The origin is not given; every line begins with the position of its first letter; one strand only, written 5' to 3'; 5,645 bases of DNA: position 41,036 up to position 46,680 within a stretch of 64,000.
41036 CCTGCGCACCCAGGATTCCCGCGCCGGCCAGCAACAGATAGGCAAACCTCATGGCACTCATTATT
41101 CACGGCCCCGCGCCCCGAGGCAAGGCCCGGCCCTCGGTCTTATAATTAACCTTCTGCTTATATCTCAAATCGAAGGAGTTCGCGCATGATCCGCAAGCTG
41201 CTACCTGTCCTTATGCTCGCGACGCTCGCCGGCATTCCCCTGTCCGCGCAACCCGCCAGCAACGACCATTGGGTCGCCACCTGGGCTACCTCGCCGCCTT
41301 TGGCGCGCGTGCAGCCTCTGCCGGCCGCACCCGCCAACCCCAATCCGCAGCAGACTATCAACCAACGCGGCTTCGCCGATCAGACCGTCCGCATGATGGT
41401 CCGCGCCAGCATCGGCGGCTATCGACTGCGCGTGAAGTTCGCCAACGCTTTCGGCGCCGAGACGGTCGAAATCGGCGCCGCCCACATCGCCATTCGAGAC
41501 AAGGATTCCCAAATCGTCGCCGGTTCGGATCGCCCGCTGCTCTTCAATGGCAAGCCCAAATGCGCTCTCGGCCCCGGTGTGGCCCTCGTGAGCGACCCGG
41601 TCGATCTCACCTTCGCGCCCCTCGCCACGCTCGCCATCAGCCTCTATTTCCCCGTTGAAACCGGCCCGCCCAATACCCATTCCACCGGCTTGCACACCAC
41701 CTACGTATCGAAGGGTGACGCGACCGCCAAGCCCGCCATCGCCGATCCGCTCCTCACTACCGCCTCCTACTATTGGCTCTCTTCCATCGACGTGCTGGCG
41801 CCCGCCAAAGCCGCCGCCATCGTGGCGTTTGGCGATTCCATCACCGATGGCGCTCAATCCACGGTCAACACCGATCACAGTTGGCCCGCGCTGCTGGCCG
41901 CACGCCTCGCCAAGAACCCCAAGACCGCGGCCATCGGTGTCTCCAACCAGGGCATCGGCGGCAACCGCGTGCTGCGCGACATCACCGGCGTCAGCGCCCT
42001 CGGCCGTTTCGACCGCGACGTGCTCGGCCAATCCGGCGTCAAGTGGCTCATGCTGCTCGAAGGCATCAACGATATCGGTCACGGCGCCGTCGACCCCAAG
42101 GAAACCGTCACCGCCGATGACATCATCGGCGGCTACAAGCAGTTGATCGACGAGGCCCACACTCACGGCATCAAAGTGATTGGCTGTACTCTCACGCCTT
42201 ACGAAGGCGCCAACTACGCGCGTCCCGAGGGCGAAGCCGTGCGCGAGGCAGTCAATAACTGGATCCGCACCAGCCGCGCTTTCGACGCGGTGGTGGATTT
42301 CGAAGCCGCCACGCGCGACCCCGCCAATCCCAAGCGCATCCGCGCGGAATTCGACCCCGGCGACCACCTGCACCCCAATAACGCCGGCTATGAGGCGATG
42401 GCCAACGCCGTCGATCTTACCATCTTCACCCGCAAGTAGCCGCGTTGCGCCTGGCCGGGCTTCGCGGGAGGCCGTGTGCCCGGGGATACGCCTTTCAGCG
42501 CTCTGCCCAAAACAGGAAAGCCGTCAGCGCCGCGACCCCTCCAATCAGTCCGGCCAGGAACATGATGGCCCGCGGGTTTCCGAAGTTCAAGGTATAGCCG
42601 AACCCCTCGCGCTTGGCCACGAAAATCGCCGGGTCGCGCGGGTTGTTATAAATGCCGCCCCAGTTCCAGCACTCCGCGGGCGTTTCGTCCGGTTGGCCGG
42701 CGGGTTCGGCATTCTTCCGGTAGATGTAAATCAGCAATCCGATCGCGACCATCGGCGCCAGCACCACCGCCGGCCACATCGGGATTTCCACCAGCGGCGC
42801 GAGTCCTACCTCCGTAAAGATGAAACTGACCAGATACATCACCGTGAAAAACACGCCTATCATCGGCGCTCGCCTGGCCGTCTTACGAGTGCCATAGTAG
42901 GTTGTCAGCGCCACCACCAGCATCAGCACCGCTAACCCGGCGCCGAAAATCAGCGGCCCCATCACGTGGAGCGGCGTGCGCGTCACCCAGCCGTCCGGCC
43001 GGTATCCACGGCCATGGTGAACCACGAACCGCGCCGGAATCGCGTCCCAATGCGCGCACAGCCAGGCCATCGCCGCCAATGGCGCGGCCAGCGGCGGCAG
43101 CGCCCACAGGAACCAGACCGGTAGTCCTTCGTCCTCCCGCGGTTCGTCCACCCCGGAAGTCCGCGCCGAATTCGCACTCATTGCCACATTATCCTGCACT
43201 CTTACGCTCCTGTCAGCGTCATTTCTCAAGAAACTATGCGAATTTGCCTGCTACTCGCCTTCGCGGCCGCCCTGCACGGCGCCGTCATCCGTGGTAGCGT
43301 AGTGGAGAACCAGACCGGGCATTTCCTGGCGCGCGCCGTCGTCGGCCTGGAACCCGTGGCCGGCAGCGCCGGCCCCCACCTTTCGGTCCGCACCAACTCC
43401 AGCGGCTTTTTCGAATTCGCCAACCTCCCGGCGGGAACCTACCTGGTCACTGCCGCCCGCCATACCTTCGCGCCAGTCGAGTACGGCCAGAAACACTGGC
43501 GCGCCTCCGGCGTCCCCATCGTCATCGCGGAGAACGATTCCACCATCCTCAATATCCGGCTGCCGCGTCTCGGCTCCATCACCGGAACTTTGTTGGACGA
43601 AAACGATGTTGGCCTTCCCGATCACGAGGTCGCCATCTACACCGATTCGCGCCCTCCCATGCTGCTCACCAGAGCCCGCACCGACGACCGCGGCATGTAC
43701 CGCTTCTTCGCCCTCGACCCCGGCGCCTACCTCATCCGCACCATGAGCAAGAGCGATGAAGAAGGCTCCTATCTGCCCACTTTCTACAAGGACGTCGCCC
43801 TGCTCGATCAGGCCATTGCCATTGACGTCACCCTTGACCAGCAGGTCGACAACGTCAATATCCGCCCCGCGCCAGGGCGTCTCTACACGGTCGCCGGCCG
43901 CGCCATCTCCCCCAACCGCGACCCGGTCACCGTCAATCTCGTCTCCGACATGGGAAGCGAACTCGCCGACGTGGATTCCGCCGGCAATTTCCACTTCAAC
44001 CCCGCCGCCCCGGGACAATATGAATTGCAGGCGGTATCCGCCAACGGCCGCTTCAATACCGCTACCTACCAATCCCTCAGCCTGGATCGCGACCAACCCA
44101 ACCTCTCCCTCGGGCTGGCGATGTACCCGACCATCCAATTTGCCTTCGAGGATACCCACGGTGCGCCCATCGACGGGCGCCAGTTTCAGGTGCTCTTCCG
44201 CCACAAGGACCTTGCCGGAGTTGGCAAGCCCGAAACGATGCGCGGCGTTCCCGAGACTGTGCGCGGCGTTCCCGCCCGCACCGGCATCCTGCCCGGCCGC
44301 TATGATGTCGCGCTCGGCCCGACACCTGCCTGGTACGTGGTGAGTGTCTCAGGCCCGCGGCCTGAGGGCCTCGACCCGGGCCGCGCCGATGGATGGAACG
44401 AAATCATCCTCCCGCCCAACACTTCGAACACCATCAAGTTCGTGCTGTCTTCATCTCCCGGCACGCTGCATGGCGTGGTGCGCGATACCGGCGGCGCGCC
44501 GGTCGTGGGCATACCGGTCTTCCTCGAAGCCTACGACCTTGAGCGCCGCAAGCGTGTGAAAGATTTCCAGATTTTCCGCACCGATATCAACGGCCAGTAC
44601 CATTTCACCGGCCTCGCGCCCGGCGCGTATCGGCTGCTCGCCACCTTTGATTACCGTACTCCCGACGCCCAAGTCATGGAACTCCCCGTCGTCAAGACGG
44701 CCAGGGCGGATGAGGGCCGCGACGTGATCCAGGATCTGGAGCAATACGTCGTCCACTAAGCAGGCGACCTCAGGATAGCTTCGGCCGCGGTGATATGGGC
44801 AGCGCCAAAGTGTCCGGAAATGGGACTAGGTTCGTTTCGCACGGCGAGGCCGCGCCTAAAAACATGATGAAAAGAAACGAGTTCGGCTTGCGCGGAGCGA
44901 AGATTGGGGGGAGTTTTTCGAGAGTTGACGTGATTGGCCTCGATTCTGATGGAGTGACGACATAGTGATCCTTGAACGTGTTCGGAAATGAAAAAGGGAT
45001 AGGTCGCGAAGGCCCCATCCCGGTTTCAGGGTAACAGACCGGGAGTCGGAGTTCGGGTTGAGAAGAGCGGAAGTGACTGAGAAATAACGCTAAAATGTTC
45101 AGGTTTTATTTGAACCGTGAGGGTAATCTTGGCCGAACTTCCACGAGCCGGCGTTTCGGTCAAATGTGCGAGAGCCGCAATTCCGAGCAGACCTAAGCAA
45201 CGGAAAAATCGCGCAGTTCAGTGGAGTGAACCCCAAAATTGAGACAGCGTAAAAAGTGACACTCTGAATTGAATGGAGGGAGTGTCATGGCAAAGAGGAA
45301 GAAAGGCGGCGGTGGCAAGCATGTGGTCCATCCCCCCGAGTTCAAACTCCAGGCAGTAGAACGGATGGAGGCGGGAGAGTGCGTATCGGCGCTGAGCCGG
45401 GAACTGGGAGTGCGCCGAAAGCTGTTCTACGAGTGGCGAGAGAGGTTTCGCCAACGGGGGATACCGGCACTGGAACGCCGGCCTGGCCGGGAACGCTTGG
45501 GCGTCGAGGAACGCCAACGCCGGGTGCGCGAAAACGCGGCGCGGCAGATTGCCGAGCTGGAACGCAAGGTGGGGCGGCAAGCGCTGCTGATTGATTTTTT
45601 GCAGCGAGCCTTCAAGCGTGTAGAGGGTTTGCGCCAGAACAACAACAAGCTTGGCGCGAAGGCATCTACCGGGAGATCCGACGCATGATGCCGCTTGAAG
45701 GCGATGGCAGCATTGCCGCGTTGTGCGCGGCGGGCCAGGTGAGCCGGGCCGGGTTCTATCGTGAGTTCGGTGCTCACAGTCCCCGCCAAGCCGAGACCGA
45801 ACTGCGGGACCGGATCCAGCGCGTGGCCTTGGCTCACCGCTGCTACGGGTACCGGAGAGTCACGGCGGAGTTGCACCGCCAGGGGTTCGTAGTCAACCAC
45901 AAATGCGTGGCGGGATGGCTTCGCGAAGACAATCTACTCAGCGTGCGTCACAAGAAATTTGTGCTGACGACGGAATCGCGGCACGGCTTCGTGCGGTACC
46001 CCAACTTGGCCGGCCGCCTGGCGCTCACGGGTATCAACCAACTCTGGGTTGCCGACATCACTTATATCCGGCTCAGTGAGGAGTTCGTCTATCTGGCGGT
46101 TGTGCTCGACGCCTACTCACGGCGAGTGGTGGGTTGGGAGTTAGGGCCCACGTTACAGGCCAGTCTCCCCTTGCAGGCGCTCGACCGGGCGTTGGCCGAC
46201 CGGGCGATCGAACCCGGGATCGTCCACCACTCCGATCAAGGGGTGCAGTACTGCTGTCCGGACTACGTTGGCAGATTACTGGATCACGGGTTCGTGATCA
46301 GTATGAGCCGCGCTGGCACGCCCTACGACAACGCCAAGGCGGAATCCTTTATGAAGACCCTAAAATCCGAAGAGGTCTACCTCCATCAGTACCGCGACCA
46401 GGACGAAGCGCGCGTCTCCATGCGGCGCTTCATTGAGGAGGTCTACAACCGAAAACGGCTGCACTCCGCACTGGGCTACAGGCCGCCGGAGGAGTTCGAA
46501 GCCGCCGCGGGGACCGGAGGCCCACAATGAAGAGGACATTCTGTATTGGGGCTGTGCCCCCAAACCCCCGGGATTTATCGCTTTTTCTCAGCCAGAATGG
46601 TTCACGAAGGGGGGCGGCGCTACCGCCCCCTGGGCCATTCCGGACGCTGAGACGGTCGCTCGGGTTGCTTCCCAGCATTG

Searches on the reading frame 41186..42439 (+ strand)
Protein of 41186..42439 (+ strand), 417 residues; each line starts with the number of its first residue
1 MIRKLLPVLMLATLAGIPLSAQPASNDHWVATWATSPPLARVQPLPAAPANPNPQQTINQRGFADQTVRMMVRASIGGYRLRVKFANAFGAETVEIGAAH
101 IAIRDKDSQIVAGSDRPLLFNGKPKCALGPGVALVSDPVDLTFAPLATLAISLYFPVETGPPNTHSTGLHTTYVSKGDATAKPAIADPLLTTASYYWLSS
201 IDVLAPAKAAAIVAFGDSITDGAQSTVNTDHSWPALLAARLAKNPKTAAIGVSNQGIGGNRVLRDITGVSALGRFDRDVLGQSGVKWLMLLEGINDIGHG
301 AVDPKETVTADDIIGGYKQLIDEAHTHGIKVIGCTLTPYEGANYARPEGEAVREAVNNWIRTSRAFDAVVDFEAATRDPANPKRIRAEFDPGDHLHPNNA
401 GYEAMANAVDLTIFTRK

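Call 63: search_protein_families(library=pfam, proteins=[window:41186-42439:+], max_evalue=0.001)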
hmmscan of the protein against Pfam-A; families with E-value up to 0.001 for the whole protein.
window:41186-42439:+ (417 aa): 2 families
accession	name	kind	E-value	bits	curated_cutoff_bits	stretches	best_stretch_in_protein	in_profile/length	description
PF13472.12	Lipase_GDSL_2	-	7.8e-30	105.1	32.9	1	214-404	1-178/178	GDSL-like Lipase/Acylhydrolase family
PF00657.28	Lipase_GDSL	-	9.5e-29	101.5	23.6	1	212-409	1-208/208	GDSL-like Lipase/Acylhydrolase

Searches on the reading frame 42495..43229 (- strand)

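Call 63: search_protein_families(library=pfam, proteins=[window:42495-43229:-], max_evalue=0.001)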
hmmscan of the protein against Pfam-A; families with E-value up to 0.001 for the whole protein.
window:42495-43229:- (244 aa): 1 family
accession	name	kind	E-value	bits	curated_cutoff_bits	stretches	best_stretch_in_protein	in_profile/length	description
PF19124.5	DUF5808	-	5.9e-10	39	26.3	1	197-221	1-25/26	Family of unknown function (DUF5808)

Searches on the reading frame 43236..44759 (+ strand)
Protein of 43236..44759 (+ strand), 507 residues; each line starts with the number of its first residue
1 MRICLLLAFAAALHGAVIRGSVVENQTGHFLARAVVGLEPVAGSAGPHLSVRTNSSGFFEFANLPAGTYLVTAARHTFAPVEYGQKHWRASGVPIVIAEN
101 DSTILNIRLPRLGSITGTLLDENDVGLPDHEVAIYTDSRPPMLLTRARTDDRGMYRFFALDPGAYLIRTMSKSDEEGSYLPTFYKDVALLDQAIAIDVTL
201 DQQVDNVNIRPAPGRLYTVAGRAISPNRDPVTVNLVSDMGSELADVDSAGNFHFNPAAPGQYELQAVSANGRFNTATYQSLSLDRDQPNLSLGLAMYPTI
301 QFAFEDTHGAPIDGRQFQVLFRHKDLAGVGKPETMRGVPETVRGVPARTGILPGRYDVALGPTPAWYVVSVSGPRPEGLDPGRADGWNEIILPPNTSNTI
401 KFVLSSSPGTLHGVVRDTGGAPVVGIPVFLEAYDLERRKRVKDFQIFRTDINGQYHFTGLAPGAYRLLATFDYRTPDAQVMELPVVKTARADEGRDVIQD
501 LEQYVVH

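Call 63: search_protein_families(library=pfam, proteins=[window:43236-44759:+], max_evalue=0.001)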
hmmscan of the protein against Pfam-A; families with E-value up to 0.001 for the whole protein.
window:43236-44759:+ (507 aa): 14 families
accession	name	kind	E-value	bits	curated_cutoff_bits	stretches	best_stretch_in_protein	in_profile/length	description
PF13620.12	CarboxypepD_reg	-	4.5e-33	113.9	32.3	3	18-109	2-81/82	Carboxypeptidase regulatory-like domain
PF17210.9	SdrD_B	-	3.6e-19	69.4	29.7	1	415-468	16-63/112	SdrD B-like domain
PF17802.7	SpaA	-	1.4e-10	41.6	23.1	0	24-72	9-57/91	Prealbumin-like fold domain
PF13715.12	CarbopepD_reg_2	-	3.5e-09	37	32.2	0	18-74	1-51/88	CarboxypepD_reg-like domain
PF23193.1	NOMO_3rd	-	2.1e-08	34.7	27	0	444-476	59-91/120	NOMO third transthyretin-like domain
PF23623.1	GBD_IRG7_N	-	2.5e-07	31.2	27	0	148-179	57-88/95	IRG7 N-terminal galactose binding domain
PF10670.15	DUF4198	-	1.1e-06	29.3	34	0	420-470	157-206/209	Domain of unknown function (DUF4198)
PF24025.1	Ig_DR_A0283-like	-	7e-06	26.7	27.1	0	147-169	40-62/102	DR_A0283-like, Ig-like domain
PF07495.19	Y_Y_Y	-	3.4e-05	24.1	26.6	0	53-71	24-42/65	Y_Y_Y domain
PF14686.12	fn3_3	-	4e-05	23.7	24.4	0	51-73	29-51/75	Polysaccharide lyase family 4, domain II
PF00775.27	Dioxygenase_C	-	4.7e-05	23.4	27.3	0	135-169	67-100/182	Dioxygenase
PF09430.16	EMC7_beta-sandw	-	7.7e-05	23.3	26.6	0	48-79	20-53/122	ER membrane protein complex subunit 7, beta-sandwich domain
PF02369.22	Big_1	-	0.00021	21.8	34.9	0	410-471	20-80/93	Bacterial Ig-like domain (group 1)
PF07210.18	DUF1416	-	0.00049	20.4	23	0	149-175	53-78/97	Protein of unknown function (DUF1416)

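Call 74: find_encoding_contigs(protein=window:43236-44759:+, flank=10000, max_places=6)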
Protein window:43236-44759:+ (507 aa): 1 contig read that carries it; 1 place shown.
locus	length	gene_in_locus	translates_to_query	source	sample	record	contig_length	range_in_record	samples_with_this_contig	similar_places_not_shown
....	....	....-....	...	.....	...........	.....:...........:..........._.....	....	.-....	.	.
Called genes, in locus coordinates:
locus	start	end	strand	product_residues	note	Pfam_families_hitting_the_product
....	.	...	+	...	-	?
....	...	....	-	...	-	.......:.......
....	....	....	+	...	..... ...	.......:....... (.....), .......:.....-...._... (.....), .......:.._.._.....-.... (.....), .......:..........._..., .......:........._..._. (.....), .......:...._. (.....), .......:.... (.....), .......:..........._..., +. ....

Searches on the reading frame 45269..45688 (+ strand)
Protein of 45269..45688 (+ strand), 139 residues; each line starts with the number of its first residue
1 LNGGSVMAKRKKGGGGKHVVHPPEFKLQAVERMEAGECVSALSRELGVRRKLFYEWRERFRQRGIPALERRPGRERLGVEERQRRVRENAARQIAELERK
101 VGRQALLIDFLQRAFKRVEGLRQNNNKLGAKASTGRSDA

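Call 63: search_protein_families(library=pfam, proteins=[window:45269-45688:+], max_evalue=0.001)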
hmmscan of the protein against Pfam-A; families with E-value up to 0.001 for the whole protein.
window:45269-45688:+ (139 aa): 4 families
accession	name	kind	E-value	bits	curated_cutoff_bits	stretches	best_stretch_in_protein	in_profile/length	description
PF01527.26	HTH_Tnp_1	-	1.7e-08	35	24.1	1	22-85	8-58/75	Transposase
PF13518.12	HTH_28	-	1.1e-07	32.3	25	1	25-74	1-50/52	Helix-turn-helix domain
PF13551.12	HTH_29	-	1.2e-07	32.1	28.1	1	27-84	2-63/64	Winged helix-turn helix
PF13384.12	HTH_23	-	4.3e-06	26.8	24.6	1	26-68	7-49/50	Homeodomain-like domain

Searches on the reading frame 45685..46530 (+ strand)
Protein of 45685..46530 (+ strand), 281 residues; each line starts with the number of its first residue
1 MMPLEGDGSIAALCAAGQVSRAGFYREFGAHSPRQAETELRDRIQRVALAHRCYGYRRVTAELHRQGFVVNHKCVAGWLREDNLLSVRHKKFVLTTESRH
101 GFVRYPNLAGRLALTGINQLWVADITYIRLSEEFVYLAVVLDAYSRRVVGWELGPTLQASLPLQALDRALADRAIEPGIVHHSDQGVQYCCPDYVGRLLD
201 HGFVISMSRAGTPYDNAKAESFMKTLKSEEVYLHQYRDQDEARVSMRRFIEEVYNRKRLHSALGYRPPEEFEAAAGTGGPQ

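Call 63: search_protein_families(library=pfam, proteins=[window:45685-46530:+], max_evalue=0.001)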
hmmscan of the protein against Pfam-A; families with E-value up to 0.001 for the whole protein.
window:45685-46530:+ (281 aa): 4 families
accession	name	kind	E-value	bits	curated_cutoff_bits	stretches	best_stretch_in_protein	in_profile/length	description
PF00665.32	rve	-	3.8e-21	75.7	32.6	1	118-213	5-102/102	Integrase core domain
PF13276.12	HTH_21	-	2.8e-15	56.7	28.1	1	37-92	3-60/60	HTH-like domain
PF13683.12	rve_3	-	4e-15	55.7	26.5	1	203-268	3-67/67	Integrase core domain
PF13333.12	rve_2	-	2.2e-05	24.9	22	1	220-272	1-52/56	Integrase core domain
